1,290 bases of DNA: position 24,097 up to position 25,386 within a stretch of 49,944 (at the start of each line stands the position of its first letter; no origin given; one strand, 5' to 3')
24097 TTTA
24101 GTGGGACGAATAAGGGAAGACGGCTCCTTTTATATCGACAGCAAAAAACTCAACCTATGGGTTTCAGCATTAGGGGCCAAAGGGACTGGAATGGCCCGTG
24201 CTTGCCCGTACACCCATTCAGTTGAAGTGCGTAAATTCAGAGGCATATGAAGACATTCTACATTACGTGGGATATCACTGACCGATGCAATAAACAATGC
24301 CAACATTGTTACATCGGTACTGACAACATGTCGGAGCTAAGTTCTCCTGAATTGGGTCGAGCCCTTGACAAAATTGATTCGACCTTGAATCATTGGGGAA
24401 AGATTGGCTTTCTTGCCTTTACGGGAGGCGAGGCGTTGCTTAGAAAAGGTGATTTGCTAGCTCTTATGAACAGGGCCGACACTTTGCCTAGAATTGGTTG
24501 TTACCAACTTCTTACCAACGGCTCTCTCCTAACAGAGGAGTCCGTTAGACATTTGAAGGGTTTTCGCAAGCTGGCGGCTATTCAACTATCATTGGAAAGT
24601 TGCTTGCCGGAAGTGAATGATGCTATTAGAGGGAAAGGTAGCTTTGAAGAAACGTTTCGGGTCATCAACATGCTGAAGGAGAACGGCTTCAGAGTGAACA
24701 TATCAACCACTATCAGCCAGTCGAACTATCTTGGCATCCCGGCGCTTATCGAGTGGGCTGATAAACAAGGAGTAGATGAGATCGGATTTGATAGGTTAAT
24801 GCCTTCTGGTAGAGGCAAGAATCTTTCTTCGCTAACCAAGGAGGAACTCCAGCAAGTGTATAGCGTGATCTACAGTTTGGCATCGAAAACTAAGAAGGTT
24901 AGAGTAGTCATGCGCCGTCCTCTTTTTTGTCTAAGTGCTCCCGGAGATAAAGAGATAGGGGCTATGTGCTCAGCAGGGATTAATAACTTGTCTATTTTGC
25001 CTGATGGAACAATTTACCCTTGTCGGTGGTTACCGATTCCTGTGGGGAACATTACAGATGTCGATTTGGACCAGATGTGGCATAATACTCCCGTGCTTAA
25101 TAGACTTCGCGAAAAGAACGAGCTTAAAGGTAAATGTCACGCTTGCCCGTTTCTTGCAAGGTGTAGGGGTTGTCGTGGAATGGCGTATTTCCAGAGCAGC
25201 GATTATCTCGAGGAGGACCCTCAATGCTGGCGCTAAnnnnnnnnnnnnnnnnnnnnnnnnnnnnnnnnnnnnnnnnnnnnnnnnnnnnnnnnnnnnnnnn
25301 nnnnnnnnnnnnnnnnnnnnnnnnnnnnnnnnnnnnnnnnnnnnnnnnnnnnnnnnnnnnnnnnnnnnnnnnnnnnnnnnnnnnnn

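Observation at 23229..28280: RiPP-like operon: two radical SAM enzymes, a PqqD-type RRE, a short precursor, an unknown protein and a PaaK/CapK-type ligase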

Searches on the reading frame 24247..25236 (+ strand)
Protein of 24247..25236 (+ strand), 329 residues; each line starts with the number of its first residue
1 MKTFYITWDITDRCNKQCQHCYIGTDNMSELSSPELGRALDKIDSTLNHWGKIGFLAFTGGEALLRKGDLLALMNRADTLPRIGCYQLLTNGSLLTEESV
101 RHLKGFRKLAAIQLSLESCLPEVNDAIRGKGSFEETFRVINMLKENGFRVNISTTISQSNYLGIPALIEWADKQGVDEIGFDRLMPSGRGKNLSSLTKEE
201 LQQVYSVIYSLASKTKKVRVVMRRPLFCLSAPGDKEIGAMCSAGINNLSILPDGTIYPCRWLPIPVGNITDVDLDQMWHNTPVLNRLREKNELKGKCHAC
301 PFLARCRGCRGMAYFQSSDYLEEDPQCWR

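Call 3: search_protein_families(library=pfam, proteins=[window:24247-25236:+], max_evalue=0.1)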
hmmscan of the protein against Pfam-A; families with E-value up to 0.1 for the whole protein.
window:24247-25236:+ (329 aa): 3 families
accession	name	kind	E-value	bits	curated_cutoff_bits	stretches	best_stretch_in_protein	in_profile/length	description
PF04055.27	Radical_SAM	-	4.5e-20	72.9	29.5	1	10-154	3-144/166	Radical SAM superfamily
PF13186.11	SPASM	-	1.4e-10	41.7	21.5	1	241-301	1-67/67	Iron-sulfur cluster-binding domain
PF13353.11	Fer4_12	-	0.01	16.6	22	1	13-79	14-79/137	4Fe-4S single cluster domain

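Call 4: search_protein_families(library=ncbifam, proteins=[window:24247-25236:+], max_evalue=0.1)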
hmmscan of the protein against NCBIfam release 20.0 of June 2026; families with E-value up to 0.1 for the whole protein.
window:24247-25236:+ (329 aa): 76 families (the best 25 are shown)
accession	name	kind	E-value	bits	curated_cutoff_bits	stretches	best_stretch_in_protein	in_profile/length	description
TIGR04053.2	TIGR04053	equivalog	1.4e-46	159.4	395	2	3-220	7-223/366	TIGR04053 family radical SAM/SPASM domain-containing protein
TIGR04340.1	rSAM_ACGX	hypoth_equivalog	1.4e-44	152.7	400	1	3-329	2-339/341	radical SAM/SPASM domain protein, ACGX system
TIGR04545.1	rSAM_ahbD_hemeb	equivalog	2.2e-44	152.3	500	2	6-215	2-208/339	heme b synthase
TIGR04055.1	rSAM_NirJ2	equivalog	3.2e-44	151.8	500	1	6-327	2-322/326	putative heme d1 biosynthesis radical SAM protein NirJ2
TIGR04303.1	GeoRSP_rSAM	equivalog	9.6e-43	147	400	1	5-328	6-325/325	GeoRSP system radical SAM/SPASM protein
TIGR03962.1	mycofact_rSAM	equivalog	8.8e-39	133.6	265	1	6-327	14-331/339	mycofactocin radical SAM maturase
TIGR04082.1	rSAM_for_selen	equivalog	1.4e-34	119.7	350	1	3-327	198-515/516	thio(seleno)oxazole modification radical SAM maturase SbtM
TIGR04051.1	rSAM_NirJ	equivalog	1.8e-33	116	515.45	2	6-193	4-185/354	heme d1 biosynthesis radical SAM protein NirJ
TIGR04054.1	rSAM_NirJ1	equivalog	6.9e-32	110.5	650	2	6-210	38-238/387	putative heme d1 biosynthesis radical SAM protein NirJ1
TIGR04347.1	pseudo_SAM_Halo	equivalog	2e-31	109.7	525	2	6-203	40-231/390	TIGR04347 family pseudo-SAM/SPASM protein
NF050035.1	rSAM_WgK_link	exception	5.4e-30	104.6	650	2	8-218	13-216/367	radical SAM/SPASM peptide maturase WgkB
TIGR04546.1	rSAM_ahbC_deAc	equivalog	3.4e-29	101.8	650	2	5-205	40-236/390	12,18-didecarboxysiroheme deacetylase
TIGR04250.1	SCM_rSAM_ScmE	equivalog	8.5e-26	90.7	400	2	8-161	7-155/358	SynChlorMet cassette radical SAM/SPASM protein ScmE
TIGR04133.1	rSAM_w_lipo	hypoth_equivalog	3.7e-25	88.6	425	1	5-309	25-330/350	TIGR04133 family radical SAM/SPASM protein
TIGR04251.1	SCM_rSAM_ScmF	equivalog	6.8e-24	84.9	400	1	7-319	7-331/353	SynChlorMet cassette radical SAM/SPASM protein ScmF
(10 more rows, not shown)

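Call 35: search_solved_structures(query=window:24247-25236:+, max_evalue=0.001)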
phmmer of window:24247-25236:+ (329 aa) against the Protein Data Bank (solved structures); distinct sequences matched with E-value up to 0.001: 9.
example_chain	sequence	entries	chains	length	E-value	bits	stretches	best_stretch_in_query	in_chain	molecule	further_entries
6efn_A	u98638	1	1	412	3.2e-09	39.8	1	7-273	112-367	Sporulation killing factor maturation protein SkfB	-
5wgg_A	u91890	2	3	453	1.7e-06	30.8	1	10-314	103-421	Radical SAM domain protein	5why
9dfu_A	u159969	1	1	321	9.8e-06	28.3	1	6-161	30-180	Radical SAM core domain-containing protein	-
9dfn_A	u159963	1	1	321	1.5e-05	27.6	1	7-161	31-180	Radical SAM core domain-containing protein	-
8vpo_A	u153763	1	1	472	1.8e-05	27.4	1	44-309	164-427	Radical SAM core domain-containing protein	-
4m7s_A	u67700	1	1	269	0.00015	24.4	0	6-104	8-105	BtrN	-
2fb2_A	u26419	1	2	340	0.00022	23.9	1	8-189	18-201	Molybdenum cofactor biosynthesis protein A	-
1tv7_A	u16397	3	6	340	0.00026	23.6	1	9-189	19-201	Molybdenum cofactor biosynthesis protein A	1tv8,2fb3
6c8v_A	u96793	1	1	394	0.00034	23.2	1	58-327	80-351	Coenzyme PQQ synthesis protein E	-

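Call 40: search_protein_families(library=padloc, proteins=[window:24247-25236:+], max_evalue=0.01)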
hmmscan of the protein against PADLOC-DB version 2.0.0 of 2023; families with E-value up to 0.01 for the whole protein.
window:24247-25236:+ (329 aa): 3 families
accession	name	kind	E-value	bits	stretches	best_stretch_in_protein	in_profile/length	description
PDLC02903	pVip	-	2e-18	64.8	1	6-161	2-150/257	Viperins not associated with kinases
PDLC02904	pVip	-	5.2e-16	56.9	1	4-161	3-154/262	Viperins associated with kinases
PDLC02905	pVip-kinase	-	7.6e-07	26.7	1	6-163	184-344/474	Viperin-kinase fusion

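Call 79: find_homologous_proteins(query=window:24247-25236:+, max_evalue=1e-30)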
Query window:24247-25236:+ (329 aa): 654 proteins with E <= 1e-30 among 2810 candidates; the best 120 are listed.
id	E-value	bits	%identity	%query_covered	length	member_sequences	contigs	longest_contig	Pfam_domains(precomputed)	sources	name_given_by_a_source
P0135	1.4e-186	638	84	100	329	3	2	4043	PF13186.12,PF04055.28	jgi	-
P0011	8.5e-184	628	98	86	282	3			PF13186.12,PF04055.28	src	-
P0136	1.1e-175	602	79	100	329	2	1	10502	PF13186.12,PF04055.28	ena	-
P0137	2.4e-173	594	76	100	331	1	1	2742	PF13186.12,PF04055.28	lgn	-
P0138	3.4e-170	584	75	100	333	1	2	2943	PF13186.12,PF04055.28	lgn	-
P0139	1.5e-169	582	75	100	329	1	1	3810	PF13186.12,PF04055.28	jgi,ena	-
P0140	3.0e-168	577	74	100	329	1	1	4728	PF13186.12,PF04055.28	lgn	-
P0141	6.2e-167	573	75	100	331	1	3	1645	PF13186.12,PF04055.28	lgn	-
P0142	3.5e-162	557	73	100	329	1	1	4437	PF13186.12,PF04055.28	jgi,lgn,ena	-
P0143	2.1e-157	542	71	100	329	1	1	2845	PF13186.12,PF04055.28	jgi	jgi:radical SAM protein with 4Fe4S-binding SPASM domain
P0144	3.3e-145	502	79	84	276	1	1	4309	PF13186.12,PF04055.28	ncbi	ncbi:MAG: radical SAM protein, partial [Chloroflexota bacterium]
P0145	4.1e-103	363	50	99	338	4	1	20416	PF13186.12,PF04055.28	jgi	jgi:radical SAM protein with 4Fe4S-binding SPASM domain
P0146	1.4e-96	342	47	99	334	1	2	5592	PF13186.12,PF04055.28,PF13353.12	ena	-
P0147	1.8e-96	341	46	99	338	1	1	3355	PF13186.12,PF04055.28,PF13353.12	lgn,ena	-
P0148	2.5e-91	325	47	99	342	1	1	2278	PF13186.12,PF04055.28,PF13353.12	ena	-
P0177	4.8e-87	310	46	99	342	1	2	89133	PF13186.12,PF04055.28,PF13353.12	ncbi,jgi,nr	ncbi:MAG: radical SAM protein [Deltaproteobacteria bacterium]|nr:radical SAM protein [Deltaproteobac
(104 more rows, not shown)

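Call 80: find_encoding_contigs(protein=P0145, flank=8000, max_places=2)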
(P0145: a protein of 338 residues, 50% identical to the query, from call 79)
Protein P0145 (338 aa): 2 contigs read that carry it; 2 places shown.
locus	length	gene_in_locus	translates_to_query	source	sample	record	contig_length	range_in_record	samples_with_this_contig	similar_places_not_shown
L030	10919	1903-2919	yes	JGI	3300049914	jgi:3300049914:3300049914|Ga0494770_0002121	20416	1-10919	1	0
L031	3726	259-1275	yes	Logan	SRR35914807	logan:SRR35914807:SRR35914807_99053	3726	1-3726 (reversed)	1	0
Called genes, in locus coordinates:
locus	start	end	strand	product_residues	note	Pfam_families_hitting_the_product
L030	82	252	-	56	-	-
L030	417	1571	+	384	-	PF13784:Fic_N, PF02661:Fic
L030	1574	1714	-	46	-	-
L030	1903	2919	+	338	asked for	PF04055:Radical_SAM, PF13186:SPASM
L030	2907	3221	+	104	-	PF05402:PqqD (weak)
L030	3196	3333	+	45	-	-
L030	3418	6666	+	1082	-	PF00753:Lactamase_B (faint), PF12706:Lactamase_B_2 (weak), PF23023:Anti-Pycsar_Apyc1 (faint)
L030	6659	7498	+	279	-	PF13243:SQHop_cyclase_C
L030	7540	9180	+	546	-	PF13522:GATase_6, PF13537:GATase_7, PF00733:Asn_synthase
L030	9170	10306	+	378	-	PF13439:Glyco_transf_4, PF13477:Glyco_trans_4_2 (weak), PF13579:Glyco_trans_4_4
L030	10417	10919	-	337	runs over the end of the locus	-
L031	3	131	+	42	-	?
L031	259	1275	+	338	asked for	PF04055:Radical_SAM, PF13186:SPASM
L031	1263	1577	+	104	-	PF05402:PqqD (weak)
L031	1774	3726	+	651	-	?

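Call 81: find_encoding_contigs(protein=P0177, flank=8000, max_places=2)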
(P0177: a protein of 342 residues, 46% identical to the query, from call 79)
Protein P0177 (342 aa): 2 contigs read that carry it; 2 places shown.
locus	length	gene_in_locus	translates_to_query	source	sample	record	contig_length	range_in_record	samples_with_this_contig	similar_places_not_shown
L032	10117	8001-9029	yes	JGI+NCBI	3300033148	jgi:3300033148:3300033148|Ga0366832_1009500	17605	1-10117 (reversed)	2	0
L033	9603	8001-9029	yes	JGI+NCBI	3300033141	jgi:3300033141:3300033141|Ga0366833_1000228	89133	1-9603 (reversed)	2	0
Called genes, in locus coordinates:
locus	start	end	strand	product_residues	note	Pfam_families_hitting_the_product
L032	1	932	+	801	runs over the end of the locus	PF00912:Transgly, PF17092:PCB_OB, PF00905:Transpeptidase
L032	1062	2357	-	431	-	PF06808:DctM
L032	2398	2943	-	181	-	PF04290:DctQ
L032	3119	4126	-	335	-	PF03480:DctP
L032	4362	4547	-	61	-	PF00196:GerE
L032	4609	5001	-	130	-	PF00072:Response_reg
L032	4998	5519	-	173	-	PF02518:HATPase_c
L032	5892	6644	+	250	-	PF00215:OMPdecase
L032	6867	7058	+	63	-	-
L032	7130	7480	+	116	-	PF04986:Y2_Tnp (weak)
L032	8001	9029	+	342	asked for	PF04055:Radical_SAM, PF13353:Fer4_12, PF13186:SPASM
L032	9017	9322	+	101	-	PF05402:PqqD (weak)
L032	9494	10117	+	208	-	?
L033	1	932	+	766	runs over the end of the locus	PF00912:Transgly, PF17092:PCB_OB, PF00905:Transpeptidase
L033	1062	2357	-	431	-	PF06808:DctM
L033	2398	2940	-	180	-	PF04290:DctQ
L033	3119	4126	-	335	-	PF03480:DctP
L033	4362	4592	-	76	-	PF00196:GerE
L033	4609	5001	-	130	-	PF00072:Response_reg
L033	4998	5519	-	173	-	PF02518:HATPase_c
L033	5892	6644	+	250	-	PF00215:OMPdecase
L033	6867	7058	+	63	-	-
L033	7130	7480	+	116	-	PF04986:Y2_Tnp (weak)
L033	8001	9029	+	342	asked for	PF04055:Radical_SAM, PF13353:Fer4_12, PF13186:SPASM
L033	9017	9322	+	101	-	PF05402:PqqD (weak)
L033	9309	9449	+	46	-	-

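Call 83: search_protein_families(library=ncbifam, proteins=[L033:8001-9029:+, L033:9017-9322:+, L033:9309-9449:+, L030:1903-2919:+, L030:2907-3221:+, L030:3196-3333:+, L030:6659-7498:+, L030:3418-6666:+, L032:9494-10117:+], max_evalue=0.01)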
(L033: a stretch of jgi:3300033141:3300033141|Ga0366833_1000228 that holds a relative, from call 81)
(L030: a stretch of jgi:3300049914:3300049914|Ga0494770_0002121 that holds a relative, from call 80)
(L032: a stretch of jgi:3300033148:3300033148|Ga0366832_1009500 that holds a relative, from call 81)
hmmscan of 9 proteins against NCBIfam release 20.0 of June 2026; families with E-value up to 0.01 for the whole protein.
L033:8001-9029:+ (342 aa): 85 families (the best 25 are shown)
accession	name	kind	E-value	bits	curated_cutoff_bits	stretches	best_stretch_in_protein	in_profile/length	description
TIGR04340.1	rSAM_ACGX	hypoth_equivalog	7.1e-60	203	400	1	13-342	2-339/341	radical SAM/SPASM domain protein, ACGX system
TIGR04082.1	rSAM_for_selen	equivalog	1.1e-47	162.9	350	1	14-340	199-515/516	thio(seleno)oxazole modification radical SAM maturase SbtM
TIGR04303.1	GeoRSP_rSAM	equivalog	6.4e-47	160.7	400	1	16-341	7-325/325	GeoRSP system radical SAM/SPASM protein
TIGR04545.1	rSAM_ahbD_hemeb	equivalog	1.1e-46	159.9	500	2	17-227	3-207/339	heme b synthase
TIGR04053.2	TIGR04053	equivalog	2.9e-44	151.8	395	2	256-340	278-362/366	TIGR04053 family radical SAM/SPASM domain-containing protein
TIGR04055.1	rSAM_NirJ2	equivalog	3.7e-38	131.9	500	1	17-340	3-322/326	putative heme d1 biosynthesis radical SAM protein NirJ2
TIGR04250.1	SCM_rSAM_ScmE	equivalog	5.1e-35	121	400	2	19-192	8-176/358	SynChlorMet cassette radical SAM/SPASM protein ScmE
TIGR04051.1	rSAM_NirJ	equivalog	3e-34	118.5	515.45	2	18-227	6-208/354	heme d1 biosynthesis radical SAM protein NirJ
TIGR04054.1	rSAM_NirJ1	equivalog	5.6e-33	114.1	650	2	17-226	39-241/387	putative heme d1 biosynthesis radical SAM protein NirJ1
TIGR04546.1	rSAM_ahbC_deAc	equivalog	2.7e-31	108.8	650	2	17-221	42-239/390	12,18-didecarboxysiroheme deacetylase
NF050035.1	rSAM_WgK_link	exception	4.9e-30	104.7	650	2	19-186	14-172/367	radical SAM/SPASM peptide maturase WgkB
TIGR03962.1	mycofact_rSAM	equivalog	6.6e-29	101.2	265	1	9-340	7-331/339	mycofactocin radical SAM maturase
TIGR04347.1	pseudo_SAM_Halo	equivalog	2.3e-28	99.6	525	2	17-228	41-245/390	TIGR04347 family pseudo-SAM/SPASM protein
NF045574.1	sacti_mat_StsB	exception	2.4e-25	89.3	625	1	18-333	100-406/466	StsB family radical SAM/SPASM domain sactipeptide maturase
NF041298.1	rSAM_mat_DynA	equivalog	1.5e-24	86.7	450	1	21-340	8-339/356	dynobactin maturation radical SAM/SPASM protein DynA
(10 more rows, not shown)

L033:9017-9322:+ (101 aa): 3 families
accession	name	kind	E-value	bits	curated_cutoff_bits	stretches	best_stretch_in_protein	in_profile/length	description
NF033530.1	lasso_PqqD_Strm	exception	5.1e-06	26.6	70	1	30-90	16-76/78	lasso peptide biosynthesis PqqD family chaperone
NF033536.1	lasso_PqqD_Bac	exception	2.6e-05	24.3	80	1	29-93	23-87/88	lasso peptide biosynthesis PqqD family chaperone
TIGR04353.1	PqqD_rel_X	equivalog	0.0029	18.5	35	1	27-92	5-73/74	HPr-rel-A system PqqD family peptide chaperone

L033:9309-9449:+ (46 aa): 0 families

L030:1903-2919:+ (338 aa): 74 families (the best 25 are shown)
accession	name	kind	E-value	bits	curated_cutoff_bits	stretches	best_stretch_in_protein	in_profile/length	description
TIGR04340.1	rSAM_ACGX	hypoth_equivalog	1.7e-58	198.5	400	1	10-338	2-339/341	radical SAM/SPASM domain protein, ACGX system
TIGR04545.1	rSAM_ahbD_hemeb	equivalog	3.7e-50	171.3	500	2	14-225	3-209/339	heme b synthase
TIGR04082.1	rSAM_for_selen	equivalog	3.2e-47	161.4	350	1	4-328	192-506/516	thio(seleno)oxazole modification radical SAM maturase SbtM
TIGR04055.1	rSAM_NirJ2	equivalog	2.7e-46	158.6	500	1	14-336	3-322/326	putative heme d1 biosynthesis radical SAM protein NirJ2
TIGR04053.2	TIGR04053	equivalog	2e-45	155.6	395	2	11-223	8-216/366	TIGR04053 family radical SAM/SPASM domain-containing protein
TIGR04303.1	GeoRSP_rSAM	equivalog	1.8e-43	149.4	400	1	13-337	7-325/325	GeoRSP system radical SAM/SPASM protein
TIGR03962.1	mycofact_rSAM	equivalog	4.9e-39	134.4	265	1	13-336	14-331/339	mycofactocin radical SAM maturase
NF050035.1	rSAM_WgK_link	exception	1.5e-38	132.8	650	2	16-246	14-232/367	radical SAM/SPASM peptide maturase WgkB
TIGR04250.1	SCM_rSAM_ScmE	equivalog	3.4e-36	124.9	400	2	16-185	8-173/358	SynChlorMet cassette radical SAM/SPASM protein ScmE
TIGR04051.1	rSAM_NirJ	equivalog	1.7e-32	112.8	515.45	2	15-211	6-196/354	heme d1 biosynthesis radical SAM protein NirJ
TIGR04347.1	pseudo_SAM_Halo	equivalog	6.5e-30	104.7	525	2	15-222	42-243/390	TIGR04347 family pseudo-SAM/SPASM protein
TIGR04054.1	rSAM_NirJ1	equivalog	1.6e-28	99.4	650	2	14-212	39-231/387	putative heme d1 biosynthesis radical SAM protein NirJ1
TIGR04546.1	rSAM_ahbC_deAc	equivalog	1.6e-27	96.3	650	2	14-205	42-227/390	12,18-didecarboxysiroheme deacetylase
TIGR04133.1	rSAM_w_lipo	hypoth_equivalog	1.6e-26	93.1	425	1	12-318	25-330/350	TIGR04133 family radical SAM/SPASM protein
TIGR04251.1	SCM_rSAM_ScmF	equivalog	6.3e-26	91.6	400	1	15-332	8-335/353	SynChlorMet cassette radical SAM/SPASM protein ScmF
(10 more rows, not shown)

L030:2907-3221:+ (104 aa): 2 families
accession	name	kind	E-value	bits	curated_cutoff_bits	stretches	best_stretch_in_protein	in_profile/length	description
NF033536.1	lasso_PqqD_Bac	exception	0.00062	19.9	80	1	30-93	24-87/88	lasso peptide biosynthesis PqqD family chaperone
NF033530.1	lasso_PqqD_Strm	exception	0.00065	19.9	70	1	35-91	21-77/78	lasso peptide biosynthesis PqqD family chaperone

L030:3196-3333:+ (45 aa): 0 families

L030:6659-7498:+ (279 aa): 5 families
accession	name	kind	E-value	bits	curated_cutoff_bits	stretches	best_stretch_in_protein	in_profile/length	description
TIGR01507.1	hopene_cyclase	equivalog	5.2e-10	38.3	431.1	1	169-247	466-541/640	squalene--hopene cyclase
TIGR01787.1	squalene_cyclas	subfamily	1.5e-09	37.1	322.7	1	169-249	452-529/622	squalene/oxidosqualene cyclases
NF053823.1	SCO2321_fam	equivalog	1.2e-06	27.7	300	1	179-250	65-141/405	SCO2321 family membrane protein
TIGR03463.1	osq_cycl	subfamily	4.5e-06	25.2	851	1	177-251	477-548/634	2,3-oxidosqualene cyclase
TIGR04277.1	squa_tetra_cyc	equivalog_domain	0.0022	16.6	500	0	172-245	452-522/624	tetrahymanol synthase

L030:3418-6666:+ (1082 aa): 5 families
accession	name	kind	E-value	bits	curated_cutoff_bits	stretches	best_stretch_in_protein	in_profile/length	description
NF033185.1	B3_Acin_new2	exception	0.00094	18.4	625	1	639-697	52-109/285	putative subclass B3 metallo-beta-lactamase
NF000801.0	PRK00055.1-3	equivalog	0.0034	16.5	252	1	666-741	42-115/307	ribonuclease Z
NF047893.1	blaSAM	exception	0.0044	16.4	550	1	649-699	73-124/295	SAM family subclass B3 metallo-beta-lactamase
NF002553.0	PRK02113.1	equivalog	0.0057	16.1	386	0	653-696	44-85/252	MBL fold metallo-hydrolase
TIGR02651.1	RNase_Z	equivalog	0.0069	15.5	292.95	0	657-730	31-99/302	ribonuclease Z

L032:9494-10117:+ (208 aa): 0 families

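Call 84: find_encoding_contigs(protein=P0144, flank=8000, max_places=2)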
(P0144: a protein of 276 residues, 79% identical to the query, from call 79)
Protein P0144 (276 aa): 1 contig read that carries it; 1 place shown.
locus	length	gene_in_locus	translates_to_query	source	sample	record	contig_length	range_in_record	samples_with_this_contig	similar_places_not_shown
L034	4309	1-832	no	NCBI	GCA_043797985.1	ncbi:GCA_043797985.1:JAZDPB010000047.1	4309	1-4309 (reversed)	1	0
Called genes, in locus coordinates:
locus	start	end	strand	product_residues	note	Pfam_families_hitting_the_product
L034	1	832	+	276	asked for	PF04055:Radical_SAM, PF13186:SPASM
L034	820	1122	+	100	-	-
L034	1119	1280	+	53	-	-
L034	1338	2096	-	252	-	PF01695:IstB_IS21, PF00308:Bac_DnaA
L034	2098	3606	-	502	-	PF22483:Mu-transpos_C_2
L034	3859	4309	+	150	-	PF12773:DZR (weak), PF13240:Zn_Ribbon_1, PF24463:DUF7577 (faint)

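Call 85: find_encoding_contigs(protein=P0135, flank=8000, max_places=2)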
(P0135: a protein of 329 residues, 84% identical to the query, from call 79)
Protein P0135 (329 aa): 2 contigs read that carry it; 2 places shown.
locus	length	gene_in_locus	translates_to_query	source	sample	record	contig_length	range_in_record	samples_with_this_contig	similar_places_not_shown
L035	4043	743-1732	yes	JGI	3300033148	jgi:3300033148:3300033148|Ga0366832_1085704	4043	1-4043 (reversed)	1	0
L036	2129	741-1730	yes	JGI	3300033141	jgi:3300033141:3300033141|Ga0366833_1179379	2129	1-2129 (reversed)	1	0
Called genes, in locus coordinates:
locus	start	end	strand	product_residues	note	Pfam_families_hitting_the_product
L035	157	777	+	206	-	-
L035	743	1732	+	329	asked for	PF04055:Radical_SAM, PF13186:SPASM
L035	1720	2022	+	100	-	-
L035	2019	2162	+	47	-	-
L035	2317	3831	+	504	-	PF00078:RVT_1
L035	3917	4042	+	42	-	?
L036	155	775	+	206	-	-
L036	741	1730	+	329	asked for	PF04055:Radical_SAM, PF13186:SPASM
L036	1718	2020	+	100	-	-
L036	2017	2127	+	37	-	?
